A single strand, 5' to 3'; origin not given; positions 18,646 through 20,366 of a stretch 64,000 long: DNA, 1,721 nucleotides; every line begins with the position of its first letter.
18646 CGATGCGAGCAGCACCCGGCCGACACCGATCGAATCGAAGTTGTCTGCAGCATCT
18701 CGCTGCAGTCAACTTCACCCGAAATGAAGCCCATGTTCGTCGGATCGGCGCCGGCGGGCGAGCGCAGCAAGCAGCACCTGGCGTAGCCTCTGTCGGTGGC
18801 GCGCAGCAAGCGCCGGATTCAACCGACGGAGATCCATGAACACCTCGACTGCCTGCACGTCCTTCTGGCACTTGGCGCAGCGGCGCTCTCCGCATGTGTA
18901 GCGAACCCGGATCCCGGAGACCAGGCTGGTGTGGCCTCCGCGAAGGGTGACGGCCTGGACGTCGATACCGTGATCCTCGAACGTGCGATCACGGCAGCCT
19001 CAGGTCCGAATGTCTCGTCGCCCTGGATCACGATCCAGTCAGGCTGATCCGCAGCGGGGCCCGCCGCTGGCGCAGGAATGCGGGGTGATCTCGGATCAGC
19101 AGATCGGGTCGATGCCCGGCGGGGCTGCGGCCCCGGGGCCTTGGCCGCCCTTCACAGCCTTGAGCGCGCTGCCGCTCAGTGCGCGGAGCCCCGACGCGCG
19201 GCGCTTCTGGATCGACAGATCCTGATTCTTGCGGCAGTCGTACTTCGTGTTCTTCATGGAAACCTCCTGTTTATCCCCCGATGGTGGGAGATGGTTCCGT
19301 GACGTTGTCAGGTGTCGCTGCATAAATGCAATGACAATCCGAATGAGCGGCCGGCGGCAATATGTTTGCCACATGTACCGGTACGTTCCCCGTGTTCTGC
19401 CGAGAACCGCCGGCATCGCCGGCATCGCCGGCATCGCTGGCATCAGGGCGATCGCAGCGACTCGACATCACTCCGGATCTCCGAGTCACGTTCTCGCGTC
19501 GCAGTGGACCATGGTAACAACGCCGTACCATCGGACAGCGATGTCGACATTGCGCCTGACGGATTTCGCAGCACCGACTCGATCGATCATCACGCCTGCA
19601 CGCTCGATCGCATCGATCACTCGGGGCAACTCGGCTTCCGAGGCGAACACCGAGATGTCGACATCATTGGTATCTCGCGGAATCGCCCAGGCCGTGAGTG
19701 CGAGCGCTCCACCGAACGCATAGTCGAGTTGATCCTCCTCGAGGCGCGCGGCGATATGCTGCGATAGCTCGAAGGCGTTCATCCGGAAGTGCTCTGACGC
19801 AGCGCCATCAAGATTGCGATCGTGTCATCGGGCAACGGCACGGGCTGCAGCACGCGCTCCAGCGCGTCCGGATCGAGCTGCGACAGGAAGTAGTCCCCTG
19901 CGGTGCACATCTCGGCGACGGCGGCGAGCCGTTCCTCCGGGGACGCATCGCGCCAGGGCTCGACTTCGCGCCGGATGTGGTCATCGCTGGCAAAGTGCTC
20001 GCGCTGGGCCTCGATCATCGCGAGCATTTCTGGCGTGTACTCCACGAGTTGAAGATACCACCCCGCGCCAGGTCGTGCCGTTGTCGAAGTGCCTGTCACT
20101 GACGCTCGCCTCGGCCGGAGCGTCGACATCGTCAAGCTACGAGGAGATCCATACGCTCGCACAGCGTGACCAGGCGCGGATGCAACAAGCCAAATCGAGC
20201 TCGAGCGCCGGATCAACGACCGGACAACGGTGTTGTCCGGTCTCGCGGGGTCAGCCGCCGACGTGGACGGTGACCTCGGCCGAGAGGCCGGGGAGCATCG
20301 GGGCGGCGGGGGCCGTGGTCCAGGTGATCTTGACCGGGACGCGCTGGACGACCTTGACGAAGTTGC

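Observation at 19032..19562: Orphan second copy of the peptide gene with promoter and UTR, fused to a 52-bp relic of the oxidase gene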

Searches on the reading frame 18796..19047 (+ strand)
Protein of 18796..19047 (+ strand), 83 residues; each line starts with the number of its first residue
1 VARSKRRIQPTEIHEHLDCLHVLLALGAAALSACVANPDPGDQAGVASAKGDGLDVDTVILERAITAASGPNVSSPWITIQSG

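Call 7: search_protein_families(library=ncbifam, proteins=[window:18796-19047:+], max_evalue=0.1)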
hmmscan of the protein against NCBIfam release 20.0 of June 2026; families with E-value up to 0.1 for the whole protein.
window:18796-19047:+ (83 aa): 0 families

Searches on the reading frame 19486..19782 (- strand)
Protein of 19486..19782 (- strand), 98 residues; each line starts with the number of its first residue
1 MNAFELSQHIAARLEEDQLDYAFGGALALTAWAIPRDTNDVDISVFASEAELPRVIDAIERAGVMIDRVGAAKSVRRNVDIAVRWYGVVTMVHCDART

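Call 6: search_protein_families(library=pfam, proteins=[window:19486-19782:-], max_evalue=0.01)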
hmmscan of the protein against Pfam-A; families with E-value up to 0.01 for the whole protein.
window:19486-19782:- (98 aa): 1 family
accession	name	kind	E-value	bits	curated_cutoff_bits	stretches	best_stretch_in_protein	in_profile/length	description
PF08843.17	AbiEii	-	0.00096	19.6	22.5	1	15-79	11-76/238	Nucleotidyl transferase AbiEii toxin, Type IV TA system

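Call 7: search_protein_families(library=ncbifam, proteins=[window:19486-19782:-], max_evalue=0.1)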
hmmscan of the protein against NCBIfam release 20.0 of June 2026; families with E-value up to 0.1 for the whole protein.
window:19486-19782:- (98 aa): 0 families

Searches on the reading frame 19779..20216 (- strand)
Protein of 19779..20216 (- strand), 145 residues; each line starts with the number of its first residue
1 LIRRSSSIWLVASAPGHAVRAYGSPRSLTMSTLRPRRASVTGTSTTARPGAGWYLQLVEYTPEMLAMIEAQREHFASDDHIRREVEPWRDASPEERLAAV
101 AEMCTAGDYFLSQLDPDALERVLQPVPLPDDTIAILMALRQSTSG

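Call 6: search_protein_families(library=pfam, proteins=[window:19779-20216:-], max_evalue=0.01)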
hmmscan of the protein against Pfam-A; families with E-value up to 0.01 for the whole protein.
window:19779-20216:- (145 aa): 1 family
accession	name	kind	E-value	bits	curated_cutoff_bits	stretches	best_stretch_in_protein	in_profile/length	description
PF11716.13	MDMPI_N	-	0.0069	17.5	24.2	1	73-137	64-125/140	Mycothiol maleylpyruvate isomerase N-terminal domain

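Call 7: search_protein_families(library=ncbifam, proteins=[window:19779-20216:-], max_evalue=0.1)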
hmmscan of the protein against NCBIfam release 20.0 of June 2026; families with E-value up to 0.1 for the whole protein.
window:19779-20216:- (145 aa): 0 families
